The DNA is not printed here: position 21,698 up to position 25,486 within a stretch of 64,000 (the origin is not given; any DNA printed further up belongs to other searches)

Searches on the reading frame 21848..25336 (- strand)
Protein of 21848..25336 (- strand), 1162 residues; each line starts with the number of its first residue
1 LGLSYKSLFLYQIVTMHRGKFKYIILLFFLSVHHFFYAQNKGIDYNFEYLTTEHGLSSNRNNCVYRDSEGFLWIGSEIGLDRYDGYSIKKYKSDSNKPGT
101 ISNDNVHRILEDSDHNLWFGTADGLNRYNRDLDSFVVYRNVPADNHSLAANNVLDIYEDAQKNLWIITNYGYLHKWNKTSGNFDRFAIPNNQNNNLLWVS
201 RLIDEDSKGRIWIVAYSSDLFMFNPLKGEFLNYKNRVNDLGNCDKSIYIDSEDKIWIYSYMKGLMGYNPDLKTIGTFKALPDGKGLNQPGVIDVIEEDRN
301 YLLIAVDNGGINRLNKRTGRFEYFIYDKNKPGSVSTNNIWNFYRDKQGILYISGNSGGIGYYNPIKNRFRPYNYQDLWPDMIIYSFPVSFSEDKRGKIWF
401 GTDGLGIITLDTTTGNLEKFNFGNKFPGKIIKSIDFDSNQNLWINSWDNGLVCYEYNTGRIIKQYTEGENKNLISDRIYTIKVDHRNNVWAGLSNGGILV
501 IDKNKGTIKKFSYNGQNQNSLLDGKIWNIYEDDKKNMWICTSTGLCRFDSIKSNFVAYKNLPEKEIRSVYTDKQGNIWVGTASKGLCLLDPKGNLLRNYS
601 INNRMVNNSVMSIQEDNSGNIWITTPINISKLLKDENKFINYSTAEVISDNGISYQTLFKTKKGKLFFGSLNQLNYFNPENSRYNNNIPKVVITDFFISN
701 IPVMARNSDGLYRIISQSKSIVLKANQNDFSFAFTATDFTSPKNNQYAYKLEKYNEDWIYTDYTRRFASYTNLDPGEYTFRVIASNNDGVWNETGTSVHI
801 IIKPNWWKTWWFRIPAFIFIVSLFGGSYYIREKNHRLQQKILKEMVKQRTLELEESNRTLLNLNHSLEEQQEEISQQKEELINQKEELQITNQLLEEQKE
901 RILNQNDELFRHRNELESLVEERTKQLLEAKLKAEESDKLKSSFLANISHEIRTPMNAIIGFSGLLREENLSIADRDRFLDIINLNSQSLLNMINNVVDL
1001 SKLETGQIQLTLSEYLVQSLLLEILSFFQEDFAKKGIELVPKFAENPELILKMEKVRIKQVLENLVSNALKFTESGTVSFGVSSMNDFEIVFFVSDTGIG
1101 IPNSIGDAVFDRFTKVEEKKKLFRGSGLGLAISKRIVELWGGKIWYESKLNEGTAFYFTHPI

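Call 34: search_protein_families(library=pfam, proteins=[window:21848-25336:-], max_evalue=0.001)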
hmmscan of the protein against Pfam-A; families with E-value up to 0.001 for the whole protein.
window:21848-25336:- (1162 aa): 5 families
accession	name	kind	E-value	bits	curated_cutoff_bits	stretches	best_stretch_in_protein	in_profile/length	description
PF07494.17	Reg_prop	-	1.9e-44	144.4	20.4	2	561-582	2-23/24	Two component regulator propeller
PF02518.31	HATPase_c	-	1.2e-25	90.6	26.4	1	1055-1161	3-108/111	Histidine kinase-, DNA gyrase B-, and HSP90-like ATPase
PF07495.19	Y_Y_Y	-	5.5e-18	65.1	26.6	1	738-803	1-65/65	Y_Y_Y domain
PF00512.31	HisKA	-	2.2e-17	63.3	26.9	1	941-1006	2-66/66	His Kinase A (phospho-acceptor) domain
PF13570.13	Beta-prop_ACSF4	-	0.00042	20.2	133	0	398-608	64-260/329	Beta-alanine-activating enzyme, beta-propeller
